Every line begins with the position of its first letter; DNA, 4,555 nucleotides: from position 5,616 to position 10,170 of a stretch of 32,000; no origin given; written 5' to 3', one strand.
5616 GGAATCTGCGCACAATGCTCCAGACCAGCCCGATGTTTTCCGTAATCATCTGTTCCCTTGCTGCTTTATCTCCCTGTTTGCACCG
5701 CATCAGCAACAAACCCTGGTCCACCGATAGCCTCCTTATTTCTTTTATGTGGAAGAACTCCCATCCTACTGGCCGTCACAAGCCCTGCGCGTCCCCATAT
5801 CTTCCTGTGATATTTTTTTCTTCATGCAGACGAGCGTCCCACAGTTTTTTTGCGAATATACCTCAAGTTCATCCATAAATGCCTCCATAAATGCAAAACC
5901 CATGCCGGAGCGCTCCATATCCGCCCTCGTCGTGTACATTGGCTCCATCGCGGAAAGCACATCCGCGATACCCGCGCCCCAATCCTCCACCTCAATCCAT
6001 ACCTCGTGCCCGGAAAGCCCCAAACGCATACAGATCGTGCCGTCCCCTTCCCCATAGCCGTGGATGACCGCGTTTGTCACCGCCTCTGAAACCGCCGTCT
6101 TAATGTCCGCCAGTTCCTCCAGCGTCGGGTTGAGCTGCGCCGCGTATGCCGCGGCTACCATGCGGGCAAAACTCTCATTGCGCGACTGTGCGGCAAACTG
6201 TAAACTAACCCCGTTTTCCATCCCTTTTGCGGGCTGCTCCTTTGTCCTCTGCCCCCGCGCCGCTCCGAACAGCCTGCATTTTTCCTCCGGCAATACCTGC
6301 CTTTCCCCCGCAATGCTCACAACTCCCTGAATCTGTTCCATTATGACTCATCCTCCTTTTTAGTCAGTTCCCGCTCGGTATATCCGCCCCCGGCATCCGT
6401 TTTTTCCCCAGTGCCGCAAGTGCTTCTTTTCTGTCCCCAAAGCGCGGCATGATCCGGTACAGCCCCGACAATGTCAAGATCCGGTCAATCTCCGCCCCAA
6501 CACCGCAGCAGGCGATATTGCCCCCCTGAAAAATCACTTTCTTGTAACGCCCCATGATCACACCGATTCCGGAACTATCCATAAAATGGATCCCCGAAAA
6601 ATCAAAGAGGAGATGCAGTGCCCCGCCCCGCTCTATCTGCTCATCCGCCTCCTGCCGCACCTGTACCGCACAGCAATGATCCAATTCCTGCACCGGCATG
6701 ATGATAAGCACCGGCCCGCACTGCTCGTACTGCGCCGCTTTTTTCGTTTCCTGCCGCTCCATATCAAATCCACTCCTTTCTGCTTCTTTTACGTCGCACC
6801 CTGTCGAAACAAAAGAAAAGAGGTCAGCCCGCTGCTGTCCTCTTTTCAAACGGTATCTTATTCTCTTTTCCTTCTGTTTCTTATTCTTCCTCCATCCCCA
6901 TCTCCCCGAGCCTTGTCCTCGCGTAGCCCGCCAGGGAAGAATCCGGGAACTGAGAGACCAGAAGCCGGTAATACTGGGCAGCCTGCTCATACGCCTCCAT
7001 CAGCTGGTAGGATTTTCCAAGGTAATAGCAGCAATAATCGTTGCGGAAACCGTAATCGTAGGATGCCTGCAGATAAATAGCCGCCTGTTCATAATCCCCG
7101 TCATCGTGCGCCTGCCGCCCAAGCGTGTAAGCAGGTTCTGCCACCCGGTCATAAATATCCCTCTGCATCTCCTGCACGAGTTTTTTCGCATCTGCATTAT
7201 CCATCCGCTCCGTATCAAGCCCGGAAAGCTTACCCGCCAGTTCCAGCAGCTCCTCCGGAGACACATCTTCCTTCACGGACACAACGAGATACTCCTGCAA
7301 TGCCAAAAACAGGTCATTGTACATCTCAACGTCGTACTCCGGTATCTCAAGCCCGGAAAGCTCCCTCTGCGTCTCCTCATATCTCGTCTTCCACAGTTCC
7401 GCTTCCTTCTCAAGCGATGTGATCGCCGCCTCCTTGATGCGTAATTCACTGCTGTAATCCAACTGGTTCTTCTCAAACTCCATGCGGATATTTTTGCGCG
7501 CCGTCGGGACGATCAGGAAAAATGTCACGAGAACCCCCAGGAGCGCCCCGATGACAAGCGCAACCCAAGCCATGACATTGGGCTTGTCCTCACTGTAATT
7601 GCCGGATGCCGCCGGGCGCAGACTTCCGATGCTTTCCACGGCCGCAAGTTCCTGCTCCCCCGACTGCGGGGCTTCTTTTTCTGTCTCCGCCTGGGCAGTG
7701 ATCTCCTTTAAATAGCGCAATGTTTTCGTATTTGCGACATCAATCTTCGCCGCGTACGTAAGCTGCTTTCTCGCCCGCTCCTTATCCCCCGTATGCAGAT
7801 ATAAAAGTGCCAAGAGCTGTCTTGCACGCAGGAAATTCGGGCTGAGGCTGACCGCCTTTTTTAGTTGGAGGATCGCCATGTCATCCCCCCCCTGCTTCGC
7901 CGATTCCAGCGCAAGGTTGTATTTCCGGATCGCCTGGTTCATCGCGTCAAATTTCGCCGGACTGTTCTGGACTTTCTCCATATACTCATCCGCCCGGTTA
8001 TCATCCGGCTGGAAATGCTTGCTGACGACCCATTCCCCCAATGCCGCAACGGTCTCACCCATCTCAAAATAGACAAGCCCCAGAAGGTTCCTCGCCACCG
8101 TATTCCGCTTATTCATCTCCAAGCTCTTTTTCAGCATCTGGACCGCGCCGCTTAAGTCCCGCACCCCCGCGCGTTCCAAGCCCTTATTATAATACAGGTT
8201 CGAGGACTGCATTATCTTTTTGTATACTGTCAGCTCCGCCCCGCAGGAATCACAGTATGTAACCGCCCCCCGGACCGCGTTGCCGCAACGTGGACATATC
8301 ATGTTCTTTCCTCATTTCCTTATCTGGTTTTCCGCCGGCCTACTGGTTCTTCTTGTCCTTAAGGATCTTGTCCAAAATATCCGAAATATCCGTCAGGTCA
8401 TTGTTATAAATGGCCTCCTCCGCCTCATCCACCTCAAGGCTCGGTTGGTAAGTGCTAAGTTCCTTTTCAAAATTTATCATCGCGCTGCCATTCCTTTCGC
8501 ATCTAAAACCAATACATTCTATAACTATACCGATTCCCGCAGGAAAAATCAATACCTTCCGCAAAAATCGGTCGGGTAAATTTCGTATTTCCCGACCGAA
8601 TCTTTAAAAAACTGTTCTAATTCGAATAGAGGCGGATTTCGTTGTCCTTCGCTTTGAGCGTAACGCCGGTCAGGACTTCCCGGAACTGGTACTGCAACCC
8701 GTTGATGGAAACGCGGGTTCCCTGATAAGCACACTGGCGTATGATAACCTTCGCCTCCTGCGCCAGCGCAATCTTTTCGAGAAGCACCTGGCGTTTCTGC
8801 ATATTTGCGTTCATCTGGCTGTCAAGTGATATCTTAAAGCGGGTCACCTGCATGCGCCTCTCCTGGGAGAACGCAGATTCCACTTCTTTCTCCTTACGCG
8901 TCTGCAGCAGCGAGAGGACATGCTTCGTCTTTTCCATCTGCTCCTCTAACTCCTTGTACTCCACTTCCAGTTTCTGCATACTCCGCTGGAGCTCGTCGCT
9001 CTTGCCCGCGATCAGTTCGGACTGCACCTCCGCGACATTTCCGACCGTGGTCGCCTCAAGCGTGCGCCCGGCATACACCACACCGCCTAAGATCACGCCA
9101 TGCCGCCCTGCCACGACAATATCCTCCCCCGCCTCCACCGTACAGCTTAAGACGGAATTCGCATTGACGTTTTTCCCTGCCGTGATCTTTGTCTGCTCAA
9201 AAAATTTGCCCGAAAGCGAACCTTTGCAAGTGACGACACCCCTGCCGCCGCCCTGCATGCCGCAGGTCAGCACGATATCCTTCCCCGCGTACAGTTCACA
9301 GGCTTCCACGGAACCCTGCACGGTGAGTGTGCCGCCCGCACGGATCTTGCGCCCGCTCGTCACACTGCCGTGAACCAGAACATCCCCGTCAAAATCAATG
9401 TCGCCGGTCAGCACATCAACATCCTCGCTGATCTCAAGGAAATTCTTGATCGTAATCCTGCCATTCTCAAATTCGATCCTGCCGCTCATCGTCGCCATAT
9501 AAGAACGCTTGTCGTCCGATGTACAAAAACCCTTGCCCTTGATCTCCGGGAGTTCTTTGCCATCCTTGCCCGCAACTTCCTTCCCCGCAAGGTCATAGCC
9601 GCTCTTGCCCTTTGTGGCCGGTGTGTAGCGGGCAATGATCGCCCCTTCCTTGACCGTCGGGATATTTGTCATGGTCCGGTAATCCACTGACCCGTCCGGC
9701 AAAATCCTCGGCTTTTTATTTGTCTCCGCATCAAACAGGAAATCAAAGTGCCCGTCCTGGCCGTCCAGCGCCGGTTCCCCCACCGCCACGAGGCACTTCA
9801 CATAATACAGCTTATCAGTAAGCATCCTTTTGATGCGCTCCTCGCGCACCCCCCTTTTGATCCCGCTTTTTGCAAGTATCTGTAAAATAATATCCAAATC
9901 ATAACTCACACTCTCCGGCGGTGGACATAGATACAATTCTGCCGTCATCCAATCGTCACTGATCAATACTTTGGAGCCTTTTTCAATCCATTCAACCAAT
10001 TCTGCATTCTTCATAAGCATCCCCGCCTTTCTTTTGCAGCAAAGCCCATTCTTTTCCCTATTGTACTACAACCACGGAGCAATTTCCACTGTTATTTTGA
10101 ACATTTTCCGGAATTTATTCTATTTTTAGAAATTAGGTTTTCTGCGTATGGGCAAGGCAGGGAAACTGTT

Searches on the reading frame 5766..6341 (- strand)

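Call 47: search_protein_families(library=pfam, proteins=[window:5766-6341:-], max_evalue=0.01)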
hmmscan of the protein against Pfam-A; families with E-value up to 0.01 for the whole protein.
window:5766-6341:- (191 aa): 2 families
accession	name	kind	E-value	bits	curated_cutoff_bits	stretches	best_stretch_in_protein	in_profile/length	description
PF13581.12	HATPase_c_2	-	1.4e-22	80.5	27.4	1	49-175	1-127/127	Histidine kinase-like ATPase domain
PF02518.31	HATPase_c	-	1.3e-10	42.1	26.4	1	79-174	5-106/111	Histidine kinase-, DNA gyrase B-, and HSP90-like ATPase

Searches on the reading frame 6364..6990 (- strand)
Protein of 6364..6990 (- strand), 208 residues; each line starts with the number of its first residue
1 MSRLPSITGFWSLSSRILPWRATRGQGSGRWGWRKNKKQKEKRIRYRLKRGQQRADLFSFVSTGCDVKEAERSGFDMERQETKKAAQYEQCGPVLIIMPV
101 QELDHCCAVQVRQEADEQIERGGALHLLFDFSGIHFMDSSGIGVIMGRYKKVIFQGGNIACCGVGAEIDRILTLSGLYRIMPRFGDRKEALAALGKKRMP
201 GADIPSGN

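Call 7: search_protein_families(library=pfam, proteins=[window:6364-6990:-], max_evalue=0.001)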
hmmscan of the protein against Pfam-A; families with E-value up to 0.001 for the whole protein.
window:6364-6990:- (208 aa): 2 families
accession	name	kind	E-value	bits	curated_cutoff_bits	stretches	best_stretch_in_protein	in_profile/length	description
PF01740.26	STAS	-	1.9e-15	57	22.6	1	88-190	4-106/106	STAS domain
PF13466.11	STAS_2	-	1.1e-05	26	29.2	1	102-177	6-79/80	STAS domain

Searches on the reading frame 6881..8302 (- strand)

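Call 7: search_protein_families(library=pfam, proteins=[window:6881-8302:-], max_evalue=0.001)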
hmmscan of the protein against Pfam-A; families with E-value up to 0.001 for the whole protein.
window:6881-8302:- (473 aa): 11 families
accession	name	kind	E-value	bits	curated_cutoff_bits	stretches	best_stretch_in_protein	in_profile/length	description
PF14559.12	TPR_19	-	1e-12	48.6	25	1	143-182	10-49/68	Tetratricopeptide repeat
PF07719.23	TPR_2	-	7e-10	38.7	27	0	424-454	3-33/34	Tetratricopeptide repeat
PF13431.12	TPR_17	-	4.7e-09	36.2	24.4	0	148-178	3-33/34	Tetratricopeptide repeat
PF12895.13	ANAPC3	-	4.3e-07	30.6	27.2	0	143-198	8-61/82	Anaphase-promoting complex, cyclosome, subunit 3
PF13181.12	TPR_8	-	5.7e-07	29.6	25.7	0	159-186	2-29/34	Tetratricopeptide repeat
PF00515.34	TPR_1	-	1.1e-06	28.7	27.8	0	424-446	3-25/34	Tetratricopeptide repeat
PF13174.12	TPR_6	-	1.5e-05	25.8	26.3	1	426-455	4-33/33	Tetratricopeptide repeat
PF13432.12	TPR_16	-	2.1e-05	25.3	32.7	0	137-184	10-56/65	Tetratricopeptide repeat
PF20225.4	DUF6584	-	4.4e-05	24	27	0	66-117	35-87/171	Family of unknown function (DUF6584)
PF23914.1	TPR_CcmH_CycH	-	5.4e-05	23.5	42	0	48-103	101-157/158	Cytochrome c-type biogenesis protein H TPR domain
PF13240.11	Zn_Ribbon_1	-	0.00026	21.1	25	1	3-24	2-23/23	zinc-ribbon domain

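Call 80: search_protein_families(library=ncbifam, proteins=[window:6881-8302:-], max_evalue=0.001)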
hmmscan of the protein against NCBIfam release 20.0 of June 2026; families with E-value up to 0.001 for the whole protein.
window:6881-8302:- (473 aa): 6 families
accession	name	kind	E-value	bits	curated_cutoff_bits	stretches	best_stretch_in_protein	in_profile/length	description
NF040959.1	MamA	equivalog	4.8e-13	49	200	1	36-187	39-202/204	magnetosome protein MamA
TIGR02917.1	PEP_TPR_lipo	equivalog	1.4e-11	43.1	312.2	1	131-209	29-107/899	XrtA/PEP-CTERM system TPR-repeat protein PrsT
NF033762.1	social_mot_Tgl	equivalog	7.7e-09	35.2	225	1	27-184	24-197/252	social motility TPR repeat lipoprotein Tgl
TIGR02521.1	type_IV_pilW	equivalog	2.4e-08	33.8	154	1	110-193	17-100/234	type IV pilus biogenesis/stability protein PilW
NF002725.1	PRK02603.1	equivalog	0.0005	20.1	143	0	119-181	67-129/173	photosystem I assembly protein Ycf3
NF047558.1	TPR_END_plus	domain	0.00054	19.9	32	0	128-158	3-33/56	TPR end-of-group domain-containing protein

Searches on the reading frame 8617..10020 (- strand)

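Call 7: search_protein_families(library=pfam, proteins=[window:8617-10020:-], max_evalue=0.001)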
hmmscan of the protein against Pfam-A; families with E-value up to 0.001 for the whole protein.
window:8617-10020:- (467 aa): 3 families
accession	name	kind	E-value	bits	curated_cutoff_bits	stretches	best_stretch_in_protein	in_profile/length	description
PF03961.19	FapA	-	1.5e-55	189.1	31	1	194-462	2-272/272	Flagellar Assembly Protein A beta solenoid domain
PF20250.3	FapA_N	-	2.3e-39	135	27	1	17-186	2-177/178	Flagellar Assembly Protein A N-terminal region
PF03775.22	MinC_C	-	0.00081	19.8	33.2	0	208-239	12-43/102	Septum formation inhibitor MinC, C-terminal domain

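Call 80: search_protein_families(library=ncbifam, proteins=[window:8617-10020:-], max_evalue=0.001)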
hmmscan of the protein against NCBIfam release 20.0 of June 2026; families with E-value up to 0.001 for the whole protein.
window:8617-10020:- (467 aa): 0 families
